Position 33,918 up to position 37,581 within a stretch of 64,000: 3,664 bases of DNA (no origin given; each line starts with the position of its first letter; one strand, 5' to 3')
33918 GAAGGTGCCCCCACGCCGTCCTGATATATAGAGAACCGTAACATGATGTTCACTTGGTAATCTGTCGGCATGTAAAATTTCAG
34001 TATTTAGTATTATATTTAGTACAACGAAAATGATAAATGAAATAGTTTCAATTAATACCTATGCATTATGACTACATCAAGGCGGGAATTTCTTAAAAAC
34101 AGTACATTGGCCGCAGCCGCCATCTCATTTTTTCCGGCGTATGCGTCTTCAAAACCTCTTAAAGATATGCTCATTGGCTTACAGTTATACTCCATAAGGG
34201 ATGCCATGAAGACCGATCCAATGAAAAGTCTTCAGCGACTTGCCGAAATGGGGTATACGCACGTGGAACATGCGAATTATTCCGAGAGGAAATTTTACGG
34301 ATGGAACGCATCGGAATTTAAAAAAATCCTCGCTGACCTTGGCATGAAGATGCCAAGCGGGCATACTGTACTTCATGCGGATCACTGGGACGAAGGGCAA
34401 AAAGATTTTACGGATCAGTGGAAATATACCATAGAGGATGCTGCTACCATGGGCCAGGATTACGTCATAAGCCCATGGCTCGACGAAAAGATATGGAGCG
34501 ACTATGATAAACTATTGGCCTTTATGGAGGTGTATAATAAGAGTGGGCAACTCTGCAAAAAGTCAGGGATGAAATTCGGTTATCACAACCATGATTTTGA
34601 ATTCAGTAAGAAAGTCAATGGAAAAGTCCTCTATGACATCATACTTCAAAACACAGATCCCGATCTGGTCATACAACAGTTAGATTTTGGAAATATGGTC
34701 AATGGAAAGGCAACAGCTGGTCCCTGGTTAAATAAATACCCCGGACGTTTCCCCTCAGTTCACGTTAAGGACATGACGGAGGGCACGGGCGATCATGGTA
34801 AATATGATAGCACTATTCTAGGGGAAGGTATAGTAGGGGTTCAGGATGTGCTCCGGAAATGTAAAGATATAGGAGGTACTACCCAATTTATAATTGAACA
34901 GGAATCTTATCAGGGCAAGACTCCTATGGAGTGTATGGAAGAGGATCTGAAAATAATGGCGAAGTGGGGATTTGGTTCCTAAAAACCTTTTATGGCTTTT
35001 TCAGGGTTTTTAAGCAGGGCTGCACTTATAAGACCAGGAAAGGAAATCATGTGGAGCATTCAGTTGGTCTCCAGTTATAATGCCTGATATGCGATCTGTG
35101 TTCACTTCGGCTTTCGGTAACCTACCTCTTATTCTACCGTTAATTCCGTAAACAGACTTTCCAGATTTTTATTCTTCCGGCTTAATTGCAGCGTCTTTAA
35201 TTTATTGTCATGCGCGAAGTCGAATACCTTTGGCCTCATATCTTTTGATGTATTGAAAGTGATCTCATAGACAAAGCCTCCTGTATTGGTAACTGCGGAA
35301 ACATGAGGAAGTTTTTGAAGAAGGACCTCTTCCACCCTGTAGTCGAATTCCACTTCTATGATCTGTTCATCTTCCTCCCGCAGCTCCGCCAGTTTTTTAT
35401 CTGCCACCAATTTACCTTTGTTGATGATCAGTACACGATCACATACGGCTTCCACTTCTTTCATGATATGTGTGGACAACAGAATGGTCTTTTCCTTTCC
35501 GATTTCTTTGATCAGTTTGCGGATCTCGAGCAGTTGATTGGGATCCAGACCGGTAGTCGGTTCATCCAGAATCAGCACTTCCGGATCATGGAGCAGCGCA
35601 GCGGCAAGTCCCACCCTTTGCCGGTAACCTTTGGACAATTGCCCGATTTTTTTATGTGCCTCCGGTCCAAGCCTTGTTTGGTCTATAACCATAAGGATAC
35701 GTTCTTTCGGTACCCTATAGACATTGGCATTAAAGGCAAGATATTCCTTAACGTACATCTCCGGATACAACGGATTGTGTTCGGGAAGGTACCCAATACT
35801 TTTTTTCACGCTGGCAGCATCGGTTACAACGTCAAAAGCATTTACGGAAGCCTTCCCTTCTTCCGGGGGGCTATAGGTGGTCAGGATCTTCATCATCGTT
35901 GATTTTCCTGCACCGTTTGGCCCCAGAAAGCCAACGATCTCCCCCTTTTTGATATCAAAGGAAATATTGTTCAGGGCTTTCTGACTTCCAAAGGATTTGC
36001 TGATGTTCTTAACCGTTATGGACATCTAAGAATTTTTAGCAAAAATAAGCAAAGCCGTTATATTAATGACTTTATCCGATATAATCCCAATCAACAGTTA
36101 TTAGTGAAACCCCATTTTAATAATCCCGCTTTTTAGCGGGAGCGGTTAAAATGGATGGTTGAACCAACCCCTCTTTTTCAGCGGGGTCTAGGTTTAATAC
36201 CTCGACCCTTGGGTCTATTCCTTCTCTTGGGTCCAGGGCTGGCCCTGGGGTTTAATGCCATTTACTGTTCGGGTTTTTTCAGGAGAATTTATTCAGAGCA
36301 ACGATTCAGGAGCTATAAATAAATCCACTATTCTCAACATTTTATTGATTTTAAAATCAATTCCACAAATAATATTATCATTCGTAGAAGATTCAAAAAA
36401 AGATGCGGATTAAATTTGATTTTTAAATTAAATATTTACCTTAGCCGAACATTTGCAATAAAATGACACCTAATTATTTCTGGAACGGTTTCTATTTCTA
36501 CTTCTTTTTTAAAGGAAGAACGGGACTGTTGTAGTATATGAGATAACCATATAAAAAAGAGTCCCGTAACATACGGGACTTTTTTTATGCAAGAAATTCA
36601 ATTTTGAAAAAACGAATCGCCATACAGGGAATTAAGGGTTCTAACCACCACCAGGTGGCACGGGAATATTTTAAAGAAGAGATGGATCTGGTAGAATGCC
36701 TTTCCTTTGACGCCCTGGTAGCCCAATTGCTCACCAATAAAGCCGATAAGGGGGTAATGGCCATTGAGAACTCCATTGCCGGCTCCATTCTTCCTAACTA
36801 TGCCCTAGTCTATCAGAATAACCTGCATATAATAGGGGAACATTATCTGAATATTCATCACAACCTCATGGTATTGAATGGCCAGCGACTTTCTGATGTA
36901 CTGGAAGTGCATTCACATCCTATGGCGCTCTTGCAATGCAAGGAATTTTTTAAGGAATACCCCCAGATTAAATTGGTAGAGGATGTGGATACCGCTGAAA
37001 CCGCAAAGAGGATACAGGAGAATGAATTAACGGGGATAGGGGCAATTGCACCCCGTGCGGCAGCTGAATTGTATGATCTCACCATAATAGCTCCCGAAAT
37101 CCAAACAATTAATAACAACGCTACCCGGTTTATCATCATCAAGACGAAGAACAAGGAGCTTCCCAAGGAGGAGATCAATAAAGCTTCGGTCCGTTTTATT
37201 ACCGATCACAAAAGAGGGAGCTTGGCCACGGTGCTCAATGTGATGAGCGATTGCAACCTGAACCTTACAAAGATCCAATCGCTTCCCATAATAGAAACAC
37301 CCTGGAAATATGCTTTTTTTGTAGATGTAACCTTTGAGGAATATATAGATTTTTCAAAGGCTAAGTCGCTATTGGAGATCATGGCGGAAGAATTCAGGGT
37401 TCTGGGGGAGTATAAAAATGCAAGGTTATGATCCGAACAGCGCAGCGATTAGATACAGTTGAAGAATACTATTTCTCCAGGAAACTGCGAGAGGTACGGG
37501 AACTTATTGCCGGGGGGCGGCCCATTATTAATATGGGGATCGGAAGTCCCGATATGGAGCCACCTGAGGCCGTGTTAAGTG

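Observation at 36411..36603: Phe/Tyr/Trp-rich leader peptide with mutually exclusive hairpins: a ribosome-mediated attenuator for the aromatic amino-acid operon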

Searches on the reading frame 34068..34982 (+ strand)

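Call 6: search_protein_families(library=ncbifam, proteins=[window:34068-34982:+])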
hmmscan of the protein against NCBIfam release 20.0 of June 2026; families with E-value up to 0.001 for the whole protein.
window:34068-34982:+ (304 aa): 2 families
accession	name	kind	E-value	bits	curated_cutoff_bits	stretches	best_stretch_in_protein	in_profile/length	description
TIGR04379.1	myo_inos_iolE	equivalog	1.4e-09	37.9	290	1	140-239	119-215/290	myo-inosose-2 dehydratase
TIGR01409.1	TAT_signal_seq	domain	0.00087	19.5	16.7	0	3-23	1-21/29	twin-arginine translocation signal domain-containing protein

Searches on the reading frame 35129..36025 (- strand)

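Call 6: search_protein_families(library=ncbifam, proteins=[window:35129-36025:-])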
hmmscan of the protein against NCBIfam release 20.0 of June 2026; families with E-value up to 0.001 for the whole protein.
window:35129-36025:- (298 aa): 189 families (the best 25 are shown)
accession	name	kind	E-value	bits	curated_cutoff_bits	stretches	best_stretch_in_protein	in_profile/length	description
TIGR03522.1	GldA_ABC_ATP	equivalog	1e-135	452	402.6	1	1-296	1-301/301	gliding motility-associated ABC transporter ATP-binding subunit GldA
TIGR01188.1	drrA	subfamily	3.2e-66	223.7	312.45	1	10-296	1-301/302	daunorubicin resistance ABC transporter, ATP-binding protein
NF033858.1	ABC2_perm_RbbA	equivalog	1e-52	179.2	1050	1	2-220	266-489/909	ribosome-associated ATPase/putative transporter RbbA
TIGR03740.1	galliderm_ABC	subfamily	7e-52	176.3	309.75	1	4-215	2-211/223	lantibiotic protection ABC transporter ATP-binding subunit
NF010059.0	PRK13536.1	equivalog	5.9e-49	166.6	549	1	2-296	43-336/342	nodulation factor ABC transporter ATP-binding protein NodI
TIGR01288.1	nodI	equivalog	1.1e-46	159.2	424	1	1-225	3-234/303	nodulation factor ABC transporter ATP-binding protein NodI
NF010060.0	PRK13537.1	equivalog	2.4e-46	158.1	521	1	3-296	16-308/314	nodulation factor ABC transporter ATP-binding protein NodI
TIGR03864.1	PQQ_ABC_ATP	hypoth_equivalog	1.3e-45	155.7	302.25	1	3-220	2-224/236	ABC transporter, ATP-binding subunit, PQQ-dependent alcohol dehydrogenase system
TIGR04406.1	LPS_export_lptB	equivalog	5.4e-39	133.9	240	1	3-218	2-225/239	LPS export ABC transporter ATP-binding protein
TIGR04520.1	ECF_ATPase_1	equivalog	3.2e-38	131.7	315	1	3-240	1-248/269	energy-coupling factor transporter ATPase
TIGR03375.1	type_I_sec_LssB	subfamily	4.4e-38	131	693.1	1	8-214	471-687/696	type I secretion system permease/ATPase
TIGR04521.1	ECF_ATPase_2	equivalog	1.1e-37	129.6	330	1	14-239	17-256/279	energy-coupling factor transporter ATPase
TIGR00968.1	3a0106s01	subfamily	1.2e-37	129.7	342.75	1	3-217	1-220/237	sulfate ABC transporter ATP-binding protein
NF047568.1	PSM_export_PmtC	equivalog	1.5e-37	129.7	375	1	4-238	2-231/290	phenol-soluble modulin export ABC transporter ATP-binding protein PmtC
TIGR03410.1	urea_trans_UrtE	equivalog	3.8e-37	128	285.8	1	4-218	2-222/230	urea ABC transporter ATP-binding subunit UrtE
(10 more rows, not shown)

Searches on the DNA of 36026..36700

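Call 4: search_rna_families(source=window, start=36300, end=36700, threshold=evalue, max_evalue=10, show_alignments=3)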
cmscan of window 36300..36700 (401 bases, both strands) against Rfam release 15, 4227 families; matches with E-value up to 10: 25.
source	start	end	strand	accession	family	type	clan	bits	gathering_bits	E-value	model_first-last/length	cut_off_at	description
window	36462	36588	+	RF01859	Phe_leader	Cis-reg; leader;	-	27.8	55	0.012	1-125/125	no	Phenylalanine leader peptide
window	36555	36621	-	RF04181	rteR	Gene; sRNA;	-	23.8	72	0.18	1-84/84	no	rteR sRNA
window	36520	36587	+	RF00506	Thr_leader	Cis-reg; leader;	-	23.5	55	0.028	1-118/118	no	Threonine operon leader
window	36529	36607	+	RF02449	ncr1015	Gene; sRNA;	-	22.8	60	0.58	1-121/121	no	Bacillus sRNA ncr1015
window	36482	36590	+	RF04312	trpB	Cis-reg;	-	22.7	59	0.64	1-107/107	no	trpB ncRNA motif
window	36543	36620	-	RF02732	JA04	Gene; sRNA;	-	22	81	0.74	1-81/81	no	Aggregatibacter sRNA JA04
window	36546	36662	-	RF00121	MicC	Gene; sRNA;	-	20.3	90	1.2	1-123/123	no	MicC RNA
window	36524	36586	+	RF00513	Trp_leader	Cis-reg; leader;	-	20.1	41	0.11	1-100/100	no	Tryptophan operon leader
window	36543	36595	+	RF02362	Yfr10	Gene; sRNA;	-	20.1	43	1.4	1-78/78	no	Cyanobacterial functional RNA 10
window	36511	36616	-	RF01770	rimP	Cis-reg; leader;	-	19.9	47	0.73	1-102/102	no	Gammaprotebacteria rimP leader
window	36485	36602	+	RF02550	RnaG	Gene; sRNA;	-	19.6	153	0.65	1-120/120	no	RnaG sRNA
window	36551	36677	-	RF00515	PyrR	Cis-reg;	-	19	54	2.8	1-115/115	no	PyrR binding site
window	36382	36458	+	RF00204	snoR12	Gene; snRNA; snoRNA; CD-box;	-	18.2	39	0.96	1-83/83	no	Small nucleolar RNA R12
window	36554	36586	+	RF03623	mir-1252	Gene; miRNA;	-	16.9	70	4.3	1-65/65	no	mir-1252 microRNA precursor family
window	36522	36581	+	RF02236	asX2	Gene; sRNA;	-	16.8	70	0.7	1-87/87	no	Xanthomonas sRNA asX2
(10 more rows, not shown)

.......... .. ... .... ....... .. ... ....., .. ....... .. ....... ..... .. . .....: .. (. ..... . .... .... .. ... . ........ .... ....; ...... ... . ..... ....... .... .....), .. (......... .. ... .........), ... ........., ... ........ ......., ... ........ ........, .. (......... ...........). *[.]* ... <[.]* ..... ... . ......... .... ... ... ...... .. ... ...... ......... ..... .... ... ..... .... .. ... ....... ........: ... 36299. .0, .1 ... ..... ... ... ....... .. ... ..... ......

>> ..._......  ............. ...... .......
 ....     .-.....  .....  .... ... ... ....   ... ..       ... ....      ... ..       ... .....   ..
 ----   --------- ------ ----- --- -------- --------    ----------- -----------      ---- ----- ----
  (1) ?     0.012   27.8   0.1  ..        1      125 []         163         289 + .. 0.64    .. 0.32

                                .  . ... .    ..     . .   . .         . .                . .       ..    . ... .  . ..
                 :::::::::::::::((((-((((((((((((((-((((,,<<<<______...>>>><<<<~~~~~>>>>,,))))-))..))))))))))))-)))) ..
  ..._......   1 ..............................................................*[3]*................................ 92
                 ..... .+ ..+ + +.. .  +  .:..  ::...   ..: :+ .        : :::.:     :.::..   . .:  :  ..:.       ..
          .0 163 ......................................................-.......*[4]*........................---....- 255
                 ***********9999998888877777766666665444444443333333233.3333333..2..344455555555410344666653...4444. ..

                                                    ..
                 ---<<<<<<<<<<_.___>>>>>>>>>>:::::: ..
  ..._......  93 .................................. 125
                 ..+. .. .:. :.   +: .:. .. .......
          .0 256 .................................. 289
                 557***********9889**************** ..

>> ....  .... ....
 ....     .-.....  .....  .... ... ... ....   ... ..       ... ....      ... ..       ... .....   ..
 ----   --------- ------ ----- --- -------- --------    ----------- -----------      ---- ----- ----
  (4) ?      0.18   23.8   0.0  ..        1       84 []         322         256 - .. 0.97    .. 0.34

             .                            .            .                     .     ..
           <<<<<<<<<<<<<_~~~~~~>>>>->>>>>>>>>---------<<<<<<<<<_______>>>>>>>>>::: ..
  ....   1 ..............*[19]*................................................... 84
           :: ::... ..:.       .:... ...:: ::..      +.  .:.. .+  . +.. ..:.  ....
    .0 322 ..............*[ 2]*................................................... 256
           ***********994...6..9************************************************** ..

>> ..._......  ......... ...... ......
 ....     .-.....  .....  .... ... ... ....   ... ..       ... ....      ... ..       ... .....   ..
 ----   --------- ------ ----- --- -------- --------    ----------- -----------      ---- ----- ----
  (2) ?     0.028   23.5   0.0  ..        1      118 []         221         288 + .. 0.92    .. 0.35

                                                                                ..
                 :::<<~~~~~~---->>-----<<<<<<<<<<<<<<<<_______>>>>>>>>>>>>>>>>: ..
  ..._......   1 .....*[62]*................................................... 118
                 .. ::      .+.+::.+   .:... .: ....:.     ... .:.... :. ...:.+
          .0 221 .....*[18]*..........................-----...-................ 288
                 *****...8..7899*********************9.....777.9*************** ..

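Call 45: search_rna_families(source=window, start=36026, end=36462, threshold=evalue, max_evalue=1)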
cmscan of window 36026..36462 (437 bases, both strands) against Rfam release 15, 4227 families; matches with E-value up to 1: 1.
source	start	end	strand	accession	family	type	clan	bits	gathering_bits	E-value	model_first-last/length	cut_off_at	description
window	36124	36195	+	RF02837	anti-hemB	Gene; sRNA;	-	14.6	49.5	0.77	1-81/81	no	Burkholderia RNA 7 (anti-hemB)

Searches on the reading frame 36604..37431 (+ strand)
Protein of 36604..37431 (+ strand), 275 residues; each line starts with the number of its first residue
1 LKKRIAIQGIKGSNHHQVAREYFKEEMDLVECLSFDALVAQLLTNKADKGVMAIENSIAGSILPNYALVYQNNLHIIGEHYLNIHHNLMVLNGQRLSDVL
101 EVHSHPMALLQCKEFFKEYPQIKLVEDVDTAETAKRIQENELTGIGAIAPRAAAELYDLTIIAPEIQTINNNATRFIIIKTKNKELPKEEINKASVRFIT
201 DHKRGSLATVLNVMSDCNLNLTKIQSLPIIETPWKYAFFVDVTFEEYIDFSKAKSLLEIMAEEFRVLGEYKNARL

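Call 6: search_protein_families(library=ncbifam, proteins=[window:36604-37431:+])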
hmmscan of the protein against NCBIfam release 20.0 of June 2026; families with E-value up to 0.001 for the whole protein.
window:36604-37431:+ (275 aa): 4 families
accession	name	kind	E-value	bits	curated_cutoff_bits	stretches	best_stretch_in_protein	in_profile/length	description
NF008865.0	PRK11898.1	equivalog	9.8e-56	189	219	1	4-273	3-279/284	prephenate dehydratase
NF008866.0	PRK11899.1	equivalog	1.1e-50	172.5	359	1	2-274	5-277/283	prephenate dehydratase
NF007910.0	PRK10622.1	equivalog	2.1e-40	138.9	577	1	3-271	104-376/386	bifunctional chorismate mutase/prephenate dehydratase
TIGR01268.1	Phe4hydrox_tetr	equivalog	1.6e-05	23.9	704.8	1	188-262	11-82/436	phenylalanine 4-monooxygenase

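Call 8: find_related_loci(query=window:36604-37431:+, collection=genome_contigs, flank=4500)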
Query window:36604-37431:+ (275 aa) in genome_contigs; peptide patterns used: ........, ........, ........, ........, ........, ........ (x = any residue, [..] = any of these).
600 stretches matched a pattern (row limit reached: there are more); 543 encode a relative of the query (tblastn E <= 1e-3); the best 80 are kept; 80 distinct loci.
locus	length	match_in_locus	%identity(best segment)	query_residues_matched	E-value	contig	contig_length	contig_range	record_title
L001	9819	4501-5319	84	3-275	3e-157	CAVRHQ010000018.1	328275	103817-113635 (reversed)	MAG: uncultured Flavobacteriaceae bacterium isolate MFD05684.bin.2.69 genome assembly, contig: contig_71983, whole genom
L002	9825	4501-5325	82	1-275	6e-157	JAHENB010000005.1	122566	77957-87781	MAG: Maribacter sp. isolate Ww89 NODE_137_length_122566_cov_18.749063, whole genome shotgun sequence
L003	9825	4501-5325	83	1-275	2e-156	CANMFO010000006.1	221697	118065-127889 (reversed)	uncultured Flavobacteriaceae bacterium isolate 3-18-3Z.fasta genome assembly, contig: NODE_6, whole genome shotgun seque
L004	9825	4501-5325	81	1-275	7e-156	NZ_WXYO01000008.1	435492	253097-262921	Poritiphilus flavus strain R33 Scaffold7_1, whole genome shotgun sequence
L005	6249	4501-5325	82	1-275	6e-156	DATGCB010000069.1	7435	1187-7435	MAG TPA_asm: Eudoraea sp. isolate SMAG_U9637 k141_334628, whole genome shotgun sequence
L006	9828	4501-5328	81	1-275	3e-155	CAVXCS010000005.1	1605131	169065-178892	MAG: uncultured Flavobacteriaceae bacterium isolate MFD03551.bin.1.48 genome assembly, contig: contig_7916, whole genome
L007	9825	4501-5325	80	1-275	7e-155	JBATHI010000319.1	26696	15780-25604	MAG: Flavobacteriaceae bacterium isolate MFD10307_ilm_asm_bin17 k127_36491, whole genome shotgun sequence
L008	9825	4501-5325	83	1-275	7e-155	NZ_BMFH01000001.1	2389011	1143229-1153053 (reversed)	Muriicola marianensis strain CGMCC 1.12606 sequence1, whole genome shotgun sequence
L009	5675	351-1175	82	1-275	6e-155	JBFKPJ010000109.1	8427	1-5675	MAG: Muriicola sp. isolate Mix_sand22.2022.08.G.53 k141_2872775_length_8427_cov_11.2329, whole genome shotgun sequence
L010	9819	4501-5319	83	3-275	1e-154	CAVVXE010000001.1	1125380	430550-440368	MAG: uncultured Flavobacteriaceae bacterium isolate MFD09779.bin.1.6 genome assembly, contig: contig_26916, whole genome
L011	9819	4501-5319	80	3-275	2e-153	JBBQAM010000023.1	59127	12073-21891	MAG: Flavobacteriales bacterium isolate Co_metawrap_1460 Cmw_1460_k141_28969942_length_59127_cov_12.9992, whole genome s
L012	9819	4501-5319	80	3-275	9e-154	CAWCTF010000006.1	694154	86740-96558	MAG: uncultured Flavobacteriaceae bacterium isolate MFD05442.bin.2.54 genome assembly, contig: contig_34179, whole genom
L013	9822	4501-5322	80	1-274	3e-153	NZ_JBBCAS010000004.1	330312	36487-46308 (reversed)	Sediminicola sp. 1XM1-17 NODE_4_length_330312_cov_178.892328, whole genome shotgun sequence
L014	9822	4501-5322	80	1-274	6e-153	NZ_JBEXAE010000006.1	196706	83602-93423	Sediminicola arcticus strain GDMCC 1.2805 NODE_6_length_196706_cov_219.374816, whole genome shotgun sequence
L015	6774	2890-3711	81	1-274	9e-153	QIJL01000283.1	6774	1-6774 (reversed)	MAG: Flavobacteriales bacterium isolate SZUA-72 Ga0063293_10023968, whole genome shotgun sequence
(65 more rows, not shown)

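Call 40: find_homologous_proteins(query=window:36604-37431:+, max_evalue=1e-20)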
Query window:36604-37431:+ (275 aa): 8000 proteins with E <= 1e-20 among 8000 candidates; the best 120 are listed.
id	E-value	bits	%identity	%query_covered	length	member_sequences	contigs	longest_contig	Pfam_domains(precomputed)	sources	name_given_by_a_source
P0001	6.2e-159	545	89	100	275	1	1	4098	PF00800.24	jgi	jgi:prephenate dehydratase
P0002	5.6e-148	509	84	100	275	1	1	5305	PF00800.24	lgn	-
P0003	7.2e-148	509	84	100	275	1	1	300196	PF00800.24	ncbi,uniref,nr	ncbi:prephenate dehydratase [Muriicola sp. Z0-33]|uniref:prephenate dehydratase n=1 Tax=Muriicola sp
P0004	8.2e-148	509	83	100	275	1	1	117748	PF00800.24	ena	-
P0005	1.2e-147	508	82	100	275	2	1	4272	PF00800.24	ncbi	ncbi:MAG: prephenate dehydratase [Bacteroidota bacterium]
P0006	1.8e-147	508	83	100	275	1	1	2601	PF00800.24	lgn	-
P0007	2.0e-147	508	82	100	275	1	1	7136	PF00800.24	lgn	-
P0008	2.2e-147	507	84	99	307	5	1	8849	PF00800.24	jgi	-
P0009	2.9e-147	507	82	100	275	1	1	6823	PF00800.24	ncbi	-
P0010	4.0e-147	507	82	100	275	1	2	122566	PF00800.24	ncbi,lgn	-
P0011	6.4e-147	506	83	100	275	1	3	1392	PF00800.24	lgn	-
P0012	8.9e-147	505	83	100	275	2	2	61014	PF00800.24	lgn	-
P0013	1.3e-146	505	83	100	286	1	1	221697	PF00800.24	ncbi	-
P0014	1.9e-146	504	83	100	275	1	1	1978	PF00800.24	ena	-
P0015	2.0e-146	504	83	100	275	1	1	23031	PF00800.24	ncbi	-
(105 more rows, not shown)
